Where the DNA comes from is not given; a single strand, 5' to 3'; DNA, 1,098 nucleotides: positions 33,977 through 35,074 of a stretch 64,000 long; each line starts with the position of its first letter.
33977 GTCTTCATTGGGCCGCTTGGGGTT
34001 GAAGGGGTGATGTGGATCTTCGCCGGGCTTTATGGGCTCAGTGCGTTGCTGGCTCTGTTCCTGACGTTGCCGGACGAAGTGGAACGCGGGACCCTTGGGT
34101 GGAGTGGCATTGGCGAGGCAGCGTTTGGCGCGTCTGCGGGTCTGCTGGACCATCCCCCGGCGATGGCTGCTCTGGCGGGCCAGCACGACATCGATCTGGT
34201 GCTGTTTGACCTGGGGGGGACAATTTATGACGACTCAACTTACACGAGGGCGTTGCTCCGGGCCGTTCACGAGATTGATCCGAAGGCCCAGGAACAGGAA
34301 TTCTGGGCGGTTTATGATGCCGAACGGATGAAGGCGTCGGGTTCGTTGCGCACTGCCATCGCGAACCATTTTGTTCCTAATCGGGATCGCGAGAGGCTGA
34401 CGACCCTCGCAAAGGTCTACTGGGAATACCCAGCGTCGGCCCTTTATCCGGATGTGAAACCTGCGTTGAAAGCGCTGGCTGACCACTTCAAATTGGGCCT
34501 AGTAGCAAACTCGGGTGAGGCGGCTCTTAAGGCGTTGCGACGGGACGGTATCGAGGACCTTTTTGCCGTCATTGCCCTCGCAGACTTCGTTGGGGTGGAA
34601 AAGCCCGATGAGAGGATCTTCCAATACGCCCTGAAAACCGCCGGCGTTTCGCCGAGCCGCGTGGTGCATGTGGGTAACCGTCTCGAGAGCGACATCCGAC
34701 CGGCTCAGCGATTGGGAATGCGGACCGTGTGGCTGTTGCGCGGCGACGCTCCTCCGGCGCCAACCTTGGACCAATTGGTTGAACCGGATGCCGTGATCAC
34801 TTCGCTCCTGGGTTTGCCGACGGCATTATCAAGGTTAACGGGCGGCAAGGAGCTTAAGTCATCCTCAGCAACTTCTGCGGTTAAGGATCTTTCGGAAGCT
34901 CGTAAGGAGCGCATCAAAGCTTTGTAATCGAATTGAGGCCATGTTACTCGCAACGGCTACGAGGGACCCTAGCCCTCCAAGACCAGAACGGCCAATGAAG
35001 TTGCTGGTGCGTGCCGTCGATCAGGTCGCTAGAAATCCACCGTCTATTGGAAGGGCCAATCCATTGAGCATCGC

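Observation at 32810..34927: MFS transporter fused to a HAD-fold domain with non-canonical catalytic motifs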

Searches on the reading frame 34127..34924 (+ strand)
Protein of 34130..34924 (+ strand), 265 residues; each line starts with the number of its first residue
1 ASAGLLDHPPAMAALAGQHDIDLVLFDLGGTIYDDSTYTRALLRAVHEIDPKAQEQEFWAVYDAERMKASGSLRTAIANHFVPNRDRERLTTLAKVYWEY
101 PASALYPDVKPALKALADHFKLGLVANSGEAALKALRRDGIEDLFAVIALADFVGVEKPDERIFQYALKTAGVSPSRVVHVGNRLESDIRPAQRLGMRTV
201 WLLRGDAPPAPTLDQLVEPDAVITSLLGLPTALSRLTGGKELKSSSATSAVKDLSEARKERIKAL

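Call 10: search_solved_structures(query=window:34130-34924:+, max_evalue=0.001, show_alignments=3)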
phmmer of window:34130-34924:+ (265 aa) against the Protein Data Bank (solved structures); distinct sequences matched with E-value up to 0.001: 52.
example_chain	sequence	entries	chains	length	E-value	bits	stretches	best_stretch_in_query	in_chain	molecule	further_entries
3vay_A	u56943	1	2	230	5.9e-17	65.4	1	104-235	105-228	HAD-superfamily hydrolase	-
4ygq_A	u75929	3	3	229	1.3e-14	57.8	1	99-205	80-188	Hydrolase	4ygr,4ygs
2hoq_A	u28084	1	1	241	7e-14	55.3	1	119-206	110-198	Putative HAD-hydrolase PH1655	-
6q7q_A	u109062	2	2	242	3.5e-13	53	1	103-204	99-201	OE1.3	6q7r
6q7p_A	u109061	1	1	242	1.5e-12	50.9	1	103-204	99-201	OE1.2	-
6z1k_A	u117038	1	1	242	1.9e-12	50.6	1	103-204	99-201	BH32.6 protein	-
3u26_A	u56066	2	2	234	1.9e-12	50.6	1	103-204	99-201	PF00702 domain protein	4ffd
6q7n_A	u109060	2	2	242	2e-12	50.5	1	103-204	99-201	BH32 | OE1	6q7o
7o1d_A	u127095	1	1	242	3.5e-12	49.8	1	103-204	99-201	BH32.7 protein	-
8bp1_A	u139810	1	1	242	3.5e-12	49.8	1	103-204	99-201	BHMeHis1.0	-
1x42_A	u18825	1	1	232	5.3e-12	49.2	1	103-204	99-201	hypothetical protein PH0459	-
9eqd_A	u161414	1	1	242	3.4e-11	46.5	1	104-204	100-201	CT1.5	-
6z1l_A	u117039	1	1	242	3.8e-11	46.4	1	103-204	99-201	BH32.12 protein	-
9fug_A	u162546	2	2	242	4.5e-11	46.1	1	103-204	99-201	SNAr1.3 (K39A) | Chain A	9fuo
9ful_A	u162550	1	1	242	4.6e-11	46.1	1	103-204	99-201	Chain A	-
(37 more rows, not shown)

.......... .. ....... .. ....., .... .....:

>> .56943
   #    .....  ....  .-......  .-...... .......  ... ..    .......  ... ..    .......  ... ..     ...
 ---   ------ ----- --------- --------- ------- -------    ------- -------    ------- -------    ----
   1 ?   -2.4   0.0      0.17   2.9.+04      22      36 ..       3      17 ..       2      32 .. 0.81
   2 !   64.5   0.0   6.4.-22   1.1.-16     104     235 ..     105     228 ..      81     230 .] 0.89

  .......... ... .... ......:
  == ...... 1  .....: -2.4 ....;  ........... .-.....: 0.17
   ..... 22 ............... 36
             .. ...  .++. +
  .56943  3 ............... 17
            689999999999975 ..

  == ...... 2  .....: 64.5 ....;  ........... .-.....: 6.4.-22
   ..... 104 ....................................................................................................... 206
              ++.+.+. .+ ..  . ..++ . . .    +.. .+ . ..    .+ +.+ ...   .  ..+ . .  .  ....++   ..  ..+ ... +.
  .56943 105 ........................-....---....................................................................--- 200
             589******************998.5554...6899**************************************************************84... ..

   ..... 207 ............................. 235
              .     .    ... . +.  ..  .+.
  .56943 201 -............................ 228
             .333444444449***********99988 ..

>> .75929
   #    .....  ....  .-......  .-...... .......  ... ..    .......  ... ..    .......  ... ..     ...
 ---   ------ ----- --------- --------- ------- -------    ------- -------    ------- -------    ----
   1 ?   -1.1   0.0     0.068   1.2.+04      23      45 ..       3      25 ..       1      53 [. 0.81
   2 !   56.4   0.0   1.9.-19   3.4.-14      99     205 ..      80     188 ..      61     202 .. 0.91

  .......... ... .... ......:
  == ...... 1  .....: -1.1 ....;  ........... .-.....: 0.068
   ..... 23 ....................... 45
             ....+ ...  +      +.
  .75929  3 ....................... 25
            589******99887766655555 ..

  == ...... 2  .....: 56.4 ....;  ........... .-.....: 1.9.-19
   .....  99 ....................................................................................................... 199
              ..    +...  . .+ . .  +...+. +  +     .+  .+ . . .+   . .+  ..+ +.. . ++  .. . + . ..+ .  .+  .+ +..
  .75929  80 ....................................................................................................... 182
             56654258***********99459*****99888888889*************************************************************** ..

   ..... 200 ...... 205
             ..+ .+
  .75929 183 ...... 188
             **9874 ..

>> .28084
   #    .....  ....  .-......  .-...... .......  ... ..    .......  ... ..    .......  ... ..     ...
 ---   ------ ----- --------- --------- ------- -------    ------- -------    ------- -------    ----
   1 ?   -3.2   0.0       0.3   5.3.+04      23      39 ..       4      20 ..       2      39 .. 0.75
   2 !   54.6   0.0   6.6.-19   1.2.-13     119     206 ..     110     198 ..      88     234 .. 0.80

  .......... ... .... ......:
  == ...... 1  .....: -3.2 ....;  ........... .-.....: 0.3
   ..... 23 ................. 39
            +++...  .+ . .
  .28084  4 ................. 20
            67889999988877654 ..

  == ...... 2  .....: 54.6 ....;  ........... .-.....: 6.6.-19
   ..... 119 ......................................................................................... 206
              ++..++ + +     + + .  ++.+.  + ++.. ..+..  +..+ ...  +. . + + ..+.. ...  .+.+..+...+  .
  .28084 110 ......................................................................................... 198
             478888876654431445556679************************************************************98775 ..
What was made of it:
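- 34205..34222 (+): Motif I F-D467-L-G469-G-T471. The nucleophile Asp is kept; the Asp+2 general acid is replaced by Gly. It aligns to FDLDDT of 3vay and 2hoq (call 10).
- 34502..34510 (+): Motif II position V565-A566-N567. The Thr/Ser is replaced by Ala. It aligns to 'ITN', 'IITD' and 'IVTS' of solved HADs (call 10).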

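Call 22: search_protein_representatives(protein=window:34127-34840:+)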
Query: 238 residues. Proteins with E-value up to 0.001 (for the whole library): 17371; up to 1e-10: 1551; up to 1e-30: 26. The best 150 are listed.
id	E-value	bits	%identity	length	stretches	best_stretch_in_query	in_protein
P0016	1.6e-130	450.2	87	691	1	1-238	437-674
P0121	4.1e-92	324.6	62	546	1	3-237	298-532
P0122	3.7e-69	249.4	53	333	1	17-237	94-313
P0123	1.9e-68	247.1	57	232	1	19-237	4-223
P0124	5.2e-65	235.9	53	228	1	27-235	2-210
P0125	7.1e-58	212.5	49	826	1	22-237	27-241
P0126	2.1e-55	204.4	84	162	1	65-179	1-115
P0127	3.9e-55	203.6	45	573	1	13-235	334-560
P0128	5.3e-54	199.9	48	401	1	20-238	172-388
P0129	1.2e-51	192.2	46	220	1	26-235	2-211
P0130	6.6e-49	183.2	87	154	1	137-238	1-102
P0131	3.6e-48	180.8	43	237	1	19-237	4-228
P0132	5.6e-48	180.2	46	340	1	54-235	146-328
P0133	2.3e-46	174.9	45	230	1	23-235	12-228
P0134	2.3e-45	171.6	82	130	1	137-238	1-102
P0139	1.1e-34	136.7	36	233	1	24-231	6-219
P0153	1.4e-23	100.3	33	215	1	20-206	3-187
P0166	9.2e-21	91.1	28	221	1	25-227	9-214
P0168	1.2e-20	90.7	34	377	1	23-228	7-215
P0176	7.3e-20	88.2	36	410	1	21-206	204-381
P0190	5.9e-19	85.2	32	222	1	24-208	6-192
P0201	1.4e-18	84.0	41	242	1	105-232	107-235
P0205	2.4e-18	83.2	34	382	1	22-227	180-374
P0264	5.7e-17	78.7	33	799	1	25-204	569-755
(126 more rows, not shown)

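Call 25: search_protein_families(library=pfam, proteins=[P0121, P0122, P0125, P0127, P0128, P0132, P0176, P0205, P0264, P0168], max_evalue=0.0001)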
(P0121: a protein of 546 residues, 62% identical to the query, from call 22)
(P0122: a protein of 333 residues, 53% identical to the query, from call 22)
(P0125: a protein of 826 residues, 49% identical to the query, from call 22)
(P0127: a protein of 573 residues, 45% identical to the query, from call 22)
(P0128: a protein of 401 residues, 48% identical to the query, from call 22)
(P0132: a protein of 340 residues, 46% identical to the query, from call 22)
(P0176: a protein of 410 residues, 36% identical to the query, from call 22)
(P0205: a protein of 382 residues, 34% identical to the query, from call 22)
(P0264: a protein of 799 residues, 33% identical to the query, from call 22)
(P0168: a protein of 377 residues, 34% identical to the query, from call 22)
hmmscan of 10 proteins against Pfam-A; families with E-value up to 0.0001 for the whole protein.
P0121 (546 aa): 4 families
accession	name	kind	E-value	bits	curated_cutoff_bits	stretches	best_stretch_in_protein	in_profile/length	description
PF00230.25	MIP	-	2.6e-48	165.1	25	1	16-267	7-222/222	Major intrinsic protein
PF00702.32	Hydrolase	-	5.9e-18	66.4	26.4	1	317-492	1-191/191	haloacid dehalogenase-like hydrolase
PF13419.12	HAD_2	-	1e-14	55.5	23.8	1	320-497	1-177/178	Haloacid dehalogenase-like hydrolase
PF13242.12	Hydrolase_like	-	2.3e-11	43.9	22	1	453-524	3-74/75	HAD-hyrolase-like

P0122 (333 aa): 3 families
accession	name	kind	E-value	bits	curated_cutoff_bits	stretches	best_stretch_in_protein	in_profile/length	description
PF13419.12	HAD_2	-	1.5e-12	48.5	23.8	1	103-278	2-177/178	Haloacid dehalogenase-like hydrolase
PF00702.32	Hydrolase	-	5e-10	40.5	26.4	1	100-273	2-191/191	haloacid dehalogenase-like hydrolase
PF13242.12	Hydrolase_like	-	7.6e-10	39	22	1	234-304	3-73/75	HAD-hyrolase-like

P0125 (826 aa): 7 families
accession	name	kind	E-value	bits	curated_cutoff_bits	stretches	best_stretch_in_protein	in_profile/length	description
PF07228.17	SpoIIE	-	2.5e-47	161.8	25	1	503-700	2-191/192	Stage II sporulation protein E (SpoIIE)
PF00702.32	Hydrolase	-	7.7e-20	72.5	26.4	1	28-201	2-191/191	haloacid dehalogenase-like hydrolase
PF13242.12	Hydrolase_like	-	2.5e-12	47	22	1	162-233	3-74/75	HAD-hyrolase-like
PF13581.12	HATPase_c_2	-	7.6e-12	45.8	27.4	1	714-821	2-124/127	Histidine kinase-like ATPase domain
PF13419.12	HAD_2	-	2e-10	41.5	23.8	1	30-206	1-177/178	Haloacid dehalogenase-like hydrolase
PF01590.32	GAF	-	8.6e-08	33.2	22.4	1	380-445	69-133/133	GAF domain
PF13185.12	GAF_2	-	9.6e-06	26.3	28.6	1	387-446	78-136/136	GAF domain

P0127 (573 aa): 4 families
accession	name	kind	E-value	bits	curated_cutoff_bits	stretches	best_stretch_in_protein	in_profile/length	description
PF00230.25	MIP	-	1.1e-33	117.4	25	1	30-288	11-222/222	Major intrinsic protein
PF00702.32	Hydrolase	-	3.4e-16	60.7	26.4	1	343-522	1-191/191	haloacid dehalogenase-like hydrolase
PF13419.12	HAD_2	-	1.1e-10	42.3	23.8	1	414-527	64-177/178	Haloacid dehalogenase-like hydrolase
PF13242.12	Hydrolase_like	-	9.6e-08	32.3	22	1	484-552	4-72/75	HAD-hyrolase-like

P0128 (401 aa): 4 families
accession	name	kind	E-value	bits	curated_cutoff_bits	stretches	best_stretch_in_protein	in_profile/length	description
PF00702.32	Hydrolase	-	9.3e-12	46.2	26.4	1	174-347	1-191/191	haloacid dehalogenase-like hydrolase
PF00230.25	MIP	-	2.1e-11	44.4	25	1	4-109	130-221/222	Major intrinsic protein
PF13419.12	HAD_2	-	1.3e-09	38.9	23.8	1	180-352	4-177/178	Haloacid dehalogenase-like hydrolase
PF13242.12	Hydrolase_like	-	1.5e-07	31.6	22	1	309-376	4-71/75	HAD-hyrolase-like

P0132 (340 aa): 3 families
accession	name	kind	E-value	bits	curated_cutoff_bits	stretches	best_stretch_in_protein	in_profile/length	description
PF13419.12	HAD_2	-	2.9e-13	50.8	23.8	1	179-295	61-177/178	Haloacid dehalogenase-like hydrolase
PF00702.32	Hydrolase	-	4.1e-12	47.3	26.4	1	190-290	90-191/191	haloacid dehalogenase-like hydrolase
PF13242.12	Hydrolase_like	-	4e-09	36.7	22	1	253-320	5-72/75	HAD-hyrolase-like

P0176 (410 aa): 6 families
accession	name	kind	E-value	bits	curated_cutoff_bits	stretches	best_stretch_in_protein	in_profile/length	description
PF13419.12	HAD_2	-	1.4e-17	64.8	23.8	1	209-377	2-177/178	Haloacid dehalogenase-like hydrolase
PF00702.32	Hydrolase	-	7.6e-17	62.8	26.4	1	205-372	1-191/191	haloacid dehalogenase-like hydrolase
PF13242.12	Hydrolase_like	-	6.3e-13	48.9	22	1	334-404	4-74/75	HAD-hyrolase-like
PF00485.24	PRK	-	4.6e-09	36.8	22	1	21-193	1-180/196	Phosphoribulokinase / Uridine kinase family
PF13238.12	AAA_18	-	8.6e-07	29.9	29.4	1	22-164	1-112/128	AAA domain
PF03308.22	MeaB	-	2.3e-05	24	23.1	1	17-56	31-70/273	Methylmalonyl Co-A mutase-associated GTPase MeaB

P0205 (382 aa): 5 families
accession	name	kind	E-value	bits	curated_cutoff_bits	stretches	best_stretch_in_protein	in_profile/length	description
PF13419.12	HAD_2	-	4.9e-23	82.6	23.8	1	183-350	1-178/178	Haloacid dehalogenase-like hydrolase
PF00702.32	Hydrolase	-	1.3e-20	75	26.4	1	180-344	1-191/191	haloacid dehalogenase-like hydrolase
PF13242.12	Hydrolase_like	-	6.2e-16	58.5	22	1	306-377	4-75/75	HAD-hyrolase-like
PF00293.34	NUDIX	-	6e-14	52.6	21.1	1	24-135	3-118/134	NUDIX domain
PF09419.16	PGP_phosphatase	-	1.6e-05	25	20.4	1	321-354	134-167/168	Mitochondrial PGP phosphatase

P0264 (799 aa): 9 families
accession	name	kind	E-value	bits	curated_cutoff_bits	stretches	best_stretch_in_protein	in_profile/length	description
PF00534.26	Glycos_transf_1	-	1.7e-24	86.7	26.4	1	388-539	14-169/172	Glycosyl transferases group 1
PF13692.12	Glyco_trans_1_4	-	1.5e-23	84.1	27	1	390-527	2-141/142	Glycosyl transferases group 1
PF13439.12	Glyco_transf_4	-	1e-19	71.6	28.5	1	237-333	68-165/170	Glycosyltransferase Family 4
PF13419.12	HAD_2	-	9.2e-14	52.4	23.8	1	654-752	78-176/178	Haloacid dehalogenase-like hydrolase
PF13579.12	Glyco_trans_4_4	-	1.9e-11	45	29.7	1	222-333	52-158/158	Glycosyl transferase 4-like domain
PF00702.32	Hydrolase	-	3.2e-11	44.4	26.4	1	646-748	89-191/191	haloacid dehalogenase-like hydrolase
PF20706.3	GT4-conflict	-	2.1e-10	40.6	26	1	387-507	195-323/385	Family 4 Glycosyltransferase in conflict systems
PF13242.12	Hydrolase_like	-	2.6e-08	34.1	22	1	709-779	3-73/75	HAD-hyrolase-like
PF08323.17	Glyco_transf_5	-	1.9e-07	31.5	22.7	1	230-288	112-177/239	Starch synthase catalytic domain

P0168 (377 aa): 7 families
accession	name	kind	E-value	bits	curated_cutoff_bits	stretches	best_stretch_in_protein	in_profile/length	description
PF13419.12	HAD_2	-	6.1e-19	69.3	23.8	1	9-190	1-178/178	Haloacid dehalogenase-like hydrolase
PF00702.32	Hydrolase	-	3.3e-18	67.2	26.4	1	8-184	3-191/191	haloacid dehalogenase-like hydrolase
PF13242.12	Hydrolase_like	-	3.4e-17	62.5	22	1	145-216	3-74/75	HAD-hyrolase-like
PF13508.13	Acetyltransf_7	-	1e-13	51.8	27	1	277-348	3-81/84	Acetyltransferase (GNAT) domain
PF00583.31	Acetyltransf_1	-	1.1e-13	52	20.7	1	264-348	19-115/116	Acetyltransferase (GNAT) family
PF13673.13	Acetyltransf_10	-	7.7e-09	36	23.6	1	273-354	25-112/128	Acetyltransferase (GNAT) domain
PF08445.16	FR47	-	7e-05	23.2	22.1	0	295-349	21-77/86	FR47-like protein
